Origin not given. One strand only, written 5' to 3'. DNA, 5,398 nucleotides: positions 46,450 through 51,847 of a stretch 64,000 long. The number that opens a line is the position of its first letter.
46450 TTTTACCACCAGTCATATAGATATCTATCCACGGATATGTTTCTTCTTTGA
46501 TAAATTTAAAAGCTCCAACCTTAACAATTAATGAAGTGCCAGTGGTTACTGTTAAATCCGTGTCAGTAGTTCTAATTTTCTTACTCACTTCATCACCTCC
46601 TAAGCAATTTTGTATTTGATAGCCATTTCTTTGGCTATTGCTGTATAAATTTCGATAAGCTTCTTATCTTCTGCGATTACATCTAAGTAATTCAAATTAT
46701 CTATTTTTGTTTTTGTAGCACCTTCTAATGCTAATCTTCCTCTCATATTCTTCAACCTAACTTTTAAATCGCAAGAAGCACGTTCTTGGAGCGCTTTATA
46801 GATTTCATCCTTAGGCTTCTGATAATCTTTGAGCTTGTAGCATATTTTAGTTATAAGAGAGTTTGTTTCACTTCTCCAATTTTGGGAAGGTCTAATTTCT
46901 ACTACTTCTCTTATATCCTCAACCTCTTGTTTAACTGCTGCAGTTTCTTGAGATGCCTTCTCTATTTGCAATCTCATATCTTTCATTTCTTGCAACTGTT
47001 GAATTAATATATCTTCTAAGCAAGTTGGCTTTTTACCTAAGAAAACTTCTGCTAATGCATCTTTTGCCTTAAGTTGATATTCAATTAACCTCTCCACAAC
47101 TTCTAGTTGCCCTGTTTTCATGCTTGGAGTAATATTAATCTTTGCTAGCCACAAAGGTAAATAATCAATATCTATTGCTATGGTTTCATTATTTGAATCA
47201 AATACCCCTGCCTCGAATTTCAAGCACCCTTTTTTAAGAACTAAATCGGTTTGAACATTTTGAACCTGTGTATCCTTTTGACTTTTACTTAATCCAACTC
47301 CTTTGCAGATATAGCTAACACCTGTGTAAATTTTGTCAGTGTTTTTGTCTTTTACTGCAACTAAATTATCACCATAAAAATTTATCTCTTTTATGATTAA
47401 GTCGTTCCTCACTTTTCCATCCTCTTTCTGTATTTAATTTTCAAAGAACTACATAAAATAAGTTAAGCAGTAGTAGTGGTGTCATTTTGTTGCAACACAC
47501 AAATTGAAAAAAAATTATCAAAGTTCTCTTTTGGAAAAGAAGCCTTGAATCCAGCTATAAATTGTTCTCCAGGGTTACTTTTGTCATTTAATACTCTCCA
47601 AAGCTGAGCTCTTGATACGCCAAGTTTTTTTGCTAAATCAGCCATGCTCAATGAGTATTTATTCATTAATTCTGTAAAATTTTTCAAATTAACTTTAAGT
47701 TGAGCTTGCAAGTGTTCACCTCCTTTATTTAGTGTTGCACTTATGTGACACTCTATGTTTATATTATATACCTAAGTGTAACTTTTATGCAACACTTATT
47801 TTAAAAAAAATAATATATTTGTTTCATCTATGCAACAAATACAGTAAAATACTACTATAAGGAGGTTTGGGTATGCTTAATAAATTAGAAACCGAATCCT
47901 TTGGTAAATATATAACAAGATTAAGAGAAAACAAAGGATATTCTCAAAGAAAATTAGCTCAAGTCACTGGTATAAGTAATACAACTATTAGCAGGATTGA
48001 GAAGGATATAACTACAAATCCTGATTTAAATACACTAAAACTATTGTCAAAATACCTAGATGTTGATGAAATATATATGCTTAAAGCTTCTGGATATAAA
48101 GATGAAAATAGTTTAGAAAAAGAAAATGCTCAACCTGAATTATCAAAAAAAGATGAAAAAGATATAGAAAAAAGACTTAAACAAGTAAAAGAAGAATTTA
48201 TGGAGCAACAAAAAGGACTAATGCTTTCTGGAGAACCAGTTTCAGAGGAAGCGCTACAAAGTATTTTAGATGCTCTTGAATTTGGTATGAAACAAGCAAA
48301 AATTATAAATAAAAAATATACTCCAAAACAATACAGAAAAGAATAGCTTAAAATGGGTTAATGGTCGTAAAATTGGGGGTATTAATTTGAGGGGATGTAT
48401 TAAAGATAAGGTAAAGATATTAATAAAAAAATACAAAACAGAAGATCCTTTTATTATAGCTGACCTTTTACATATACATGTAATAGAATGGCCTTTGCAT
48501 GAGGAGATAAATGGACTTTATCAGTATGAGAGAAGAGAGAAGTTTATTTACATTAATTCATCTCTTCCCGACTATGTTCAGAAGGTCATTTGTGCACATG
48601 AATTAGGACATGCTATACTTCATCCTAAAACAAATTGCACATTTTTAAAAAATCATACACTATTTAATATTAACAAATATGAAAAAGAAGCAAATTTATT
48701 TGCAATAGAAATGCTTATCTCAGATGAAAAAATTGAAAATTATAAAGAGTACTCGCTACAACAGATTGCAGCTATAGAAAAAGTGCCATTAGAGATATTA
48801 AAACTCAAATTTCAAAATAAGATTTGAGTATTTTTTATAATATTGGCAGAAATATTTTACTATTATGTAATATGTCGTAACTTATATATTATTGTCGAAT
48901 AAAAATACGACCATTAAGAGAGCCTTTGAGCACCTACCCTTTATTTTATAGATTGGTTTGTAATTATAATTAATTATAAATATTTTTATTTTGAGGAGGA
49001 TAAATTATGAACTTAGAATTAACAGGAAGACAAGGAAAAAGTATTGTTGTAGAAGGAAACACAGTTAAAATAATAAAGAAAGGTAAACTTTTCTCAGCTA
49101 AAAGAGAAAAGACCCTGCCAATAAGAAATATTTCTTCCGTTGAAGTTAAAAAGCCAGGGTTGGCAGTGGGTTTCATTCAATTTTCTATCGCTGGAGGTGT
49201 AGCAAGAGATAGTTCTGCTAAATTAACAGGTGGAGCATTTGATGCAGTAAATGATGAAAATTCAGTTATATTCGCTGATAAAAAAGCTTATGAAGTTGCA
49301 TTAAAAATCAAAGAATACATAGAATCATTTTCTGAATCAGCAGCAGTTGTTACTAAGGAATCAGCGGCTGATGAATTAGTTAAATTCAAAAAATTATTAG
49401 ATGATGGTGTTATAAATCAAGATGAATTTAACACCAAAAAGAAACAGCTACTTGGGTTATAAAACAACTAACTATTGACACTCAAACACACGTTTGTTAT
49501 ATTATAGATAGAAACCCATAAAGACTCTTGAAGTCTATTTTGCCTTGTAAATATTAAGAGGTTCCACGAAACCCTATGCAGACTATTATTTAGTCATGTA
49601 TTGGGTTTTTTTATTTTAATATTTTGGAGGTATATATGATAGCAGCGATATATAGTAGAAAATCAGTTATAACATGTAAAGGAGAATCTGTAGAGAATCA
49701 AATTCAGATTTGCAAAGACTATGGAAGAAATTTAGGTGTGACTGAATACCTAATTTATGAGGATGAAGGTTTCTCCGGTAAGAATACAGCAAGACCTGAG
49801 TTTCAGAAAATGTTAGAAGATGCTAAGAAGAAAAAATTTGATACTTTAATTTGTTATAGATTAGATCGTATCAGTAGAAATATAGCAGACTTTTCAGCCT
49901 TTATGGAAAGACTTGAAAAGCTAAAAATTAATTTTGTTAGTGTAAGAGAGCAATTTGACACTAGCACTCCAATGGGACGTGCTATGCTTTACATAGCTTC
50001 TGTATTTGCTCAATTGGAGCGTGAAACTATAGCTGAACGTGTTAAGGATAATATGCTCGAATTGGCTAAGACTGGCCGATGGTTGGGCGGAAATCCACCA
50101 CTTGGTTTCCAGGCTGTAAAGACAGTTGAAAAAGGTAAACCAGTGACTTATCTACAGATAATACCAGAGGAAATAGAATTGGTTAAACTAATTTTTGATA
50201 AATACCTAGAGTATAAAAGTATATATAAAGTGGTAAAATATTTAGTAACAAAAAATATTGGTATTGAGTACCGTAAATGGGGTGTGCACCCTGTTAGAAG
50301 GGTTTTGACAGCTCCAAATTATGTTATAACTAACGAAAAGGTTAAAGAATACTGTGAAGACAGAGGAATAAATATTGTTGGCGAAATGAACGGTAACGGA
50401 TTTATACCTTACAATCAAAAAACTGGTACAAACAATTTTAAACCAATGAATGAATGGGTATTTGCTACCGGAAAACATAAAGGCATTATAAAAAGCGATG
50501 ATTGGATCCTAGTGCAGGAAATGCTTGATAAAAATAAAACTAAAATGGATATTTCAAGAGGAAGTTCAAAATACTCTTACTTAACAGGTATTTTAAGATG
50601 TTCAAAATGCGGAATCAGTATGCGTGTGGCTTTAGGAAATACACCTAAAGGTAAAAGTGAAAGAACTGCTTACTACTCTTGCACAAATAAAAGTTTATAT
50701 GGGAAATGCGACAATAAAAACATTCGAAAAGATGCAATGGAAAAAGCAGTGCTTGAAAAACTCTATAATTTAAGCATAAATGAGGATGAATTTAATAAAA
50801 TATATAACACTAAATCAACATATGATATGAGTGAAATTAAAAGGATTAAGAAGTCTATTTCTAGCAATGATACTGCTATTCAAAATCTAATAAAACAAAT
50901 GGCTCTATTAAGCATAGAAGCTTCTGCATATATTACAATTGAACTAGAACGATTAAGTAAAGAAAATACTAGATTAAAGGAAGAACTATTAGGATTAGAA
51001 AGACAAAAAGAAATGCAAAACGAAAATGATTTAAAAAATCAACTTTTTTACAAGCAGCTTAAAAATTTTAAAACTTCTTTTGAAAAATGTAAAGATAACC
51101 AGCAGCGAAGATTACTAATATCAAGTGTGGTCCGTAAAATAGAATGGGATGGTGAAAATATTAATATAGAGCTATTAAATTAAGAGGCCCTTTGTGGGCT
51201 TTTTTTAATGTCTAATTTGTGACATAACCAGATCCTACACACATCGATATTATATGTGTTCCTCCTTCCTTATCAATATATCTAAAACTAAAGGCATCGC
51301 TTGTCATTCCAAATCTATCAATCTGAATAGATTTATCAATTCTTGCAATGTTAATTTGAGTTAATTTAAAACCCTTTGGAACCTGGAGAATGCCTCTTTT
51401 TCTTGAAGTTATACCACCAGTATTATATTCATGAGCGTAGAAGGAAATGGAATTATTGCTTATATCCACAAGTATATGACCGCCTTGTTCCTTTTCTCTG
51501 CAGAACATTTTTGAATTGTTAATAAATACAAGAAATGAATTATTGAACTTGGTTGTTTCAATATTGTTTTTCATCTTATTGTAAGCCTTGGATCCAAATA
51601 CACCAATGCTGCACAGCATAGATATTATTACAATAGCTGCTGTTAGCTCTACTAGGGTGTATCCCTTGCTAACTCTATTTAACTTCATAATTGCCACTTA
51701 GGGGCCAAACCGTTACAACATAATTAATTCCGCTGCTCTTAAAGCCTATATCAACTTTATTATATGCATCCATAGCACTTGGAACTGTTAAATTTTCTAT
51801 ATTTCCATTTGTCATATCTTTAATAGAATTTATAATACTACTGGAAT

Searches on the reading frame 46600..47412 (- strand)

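Call 48: search_protein_families(library=pfam, proteins=[window:46600-47412:-], max_evalue=0.001)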
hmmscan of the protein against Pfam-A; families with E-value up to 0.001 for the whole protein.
window:46600-47412:- (270 aa): 1 family
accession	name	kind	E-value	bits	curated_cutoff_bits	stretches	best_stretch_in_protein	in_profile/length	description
PF10547.14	P22_AR_N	-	1.6e-13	51.3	30.7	1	9-126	2-111/115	P22_AR N-terminal domain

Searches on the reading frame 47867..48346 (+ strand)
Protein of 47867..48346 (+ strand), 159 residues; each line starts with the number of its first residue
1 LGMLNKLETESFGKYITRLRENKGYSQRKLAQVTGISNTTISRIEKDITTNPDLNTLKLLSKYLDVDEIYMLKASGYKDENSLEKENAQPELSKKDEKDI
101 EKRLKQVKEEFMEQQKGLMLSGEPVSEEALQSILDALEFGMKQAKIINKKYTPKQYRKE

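Call 48: search_protein_families(library=pfam, proteins=[window:47867-48346:+], max_evalue=0.001)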
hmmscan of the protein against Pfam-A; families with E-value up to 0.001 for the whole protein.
window:47867-48346:+ (159 aa): 5 families
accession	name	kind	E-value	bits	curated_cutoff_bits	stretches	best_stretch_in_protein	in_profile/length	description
PF01381.28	HTH_3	-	7.2e-16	58.4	23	1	18-68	3-52/55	Helix-turn-helix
PF13560.12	HTH_31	-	1.7e-09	38.2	27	1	12-68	2-58/64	Helix-turn-helix domain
PF12844.13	HTH_19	-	3.2e-09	37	30.2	1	13-72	1-59/64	Helix-turn-helix domain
PF13443.12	HTH_26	-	7.8e-08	32.9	22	1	18-67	4-53/63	Cro/C1-type HTH DNA-binding domain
PF13413.12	HTH_25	-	0.00055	20.1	24.6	0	17-47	3-33/62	Helix-turn-helix domain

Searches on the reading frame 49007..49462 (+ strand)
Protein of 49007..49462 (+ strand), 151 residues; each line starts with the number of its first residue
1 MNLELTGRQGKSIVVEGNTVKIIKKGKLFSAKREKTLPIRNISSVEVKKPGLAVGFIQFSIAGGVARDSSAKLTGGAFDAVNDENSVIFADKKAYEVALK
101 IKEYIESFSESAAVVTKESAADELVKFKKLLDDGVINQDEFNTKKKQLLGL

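Call 48: search_protein_families(library=pfam, proteins=[window:49007-49462:+], max_evalue=0.001)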
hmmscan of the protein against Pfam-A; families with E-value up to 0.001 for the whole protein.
window:49007-49462:+ (151 aa): 2 families
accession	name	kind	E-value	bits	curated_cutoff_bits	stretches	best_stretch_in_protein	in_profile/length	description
PF09851.14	SHOCT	-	4.6e-08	33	27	1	122-149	1-28/28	Short C-terminal domain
PF14472.11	DUF4429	-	5.5e-07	30.5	25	1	24-100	17-89/95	Domain of unknown function (DUF4429)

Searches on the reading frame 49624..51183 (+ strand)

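Call 48: search_protein_families(library=pfam, proteins=[window:49624-51183:+], max_evalue=0.001)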
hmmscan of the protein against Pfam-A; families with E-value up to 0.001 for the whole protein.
window:49624-51183:+ (519 aa): 4 families
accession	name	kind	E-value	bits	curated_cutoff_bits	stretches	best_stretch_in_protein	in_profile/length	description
PF00239.26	Resolvase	-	1.2e-40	139.4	23.3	1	7-153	1-145/145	Resolvase, N terminal domain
PF07508.19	Recombinase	-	4.4e-15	56.2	21.1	1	181-304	1-102/102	Recombinase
PF13408.12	Zn_ribbon_recom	-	1.2e-14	54.9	25.3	1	320-380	2-57/58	Recombinase zinc beta ribbon domain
PF04708.17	Pox_F16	-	8.9e-06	25.8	30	1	13-120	6-112/215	Poxvirus F16 protein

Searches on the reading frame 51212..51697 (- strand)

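Call 48: search_protein_families(library=pfam, proteins=[window:51212-51697:-], max_evalue=0.001)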
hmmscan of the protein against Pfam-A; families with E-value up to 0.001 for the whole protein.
window:51212-51697:- (161 aa): 1 family
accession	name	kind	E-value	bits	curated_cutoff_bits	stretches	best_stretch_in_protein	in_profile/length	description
PF07963.17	N_methyl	-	4.1e-05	23.4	21.2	1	8-31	2-25/27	Prokaryotic N-terminal methylation motif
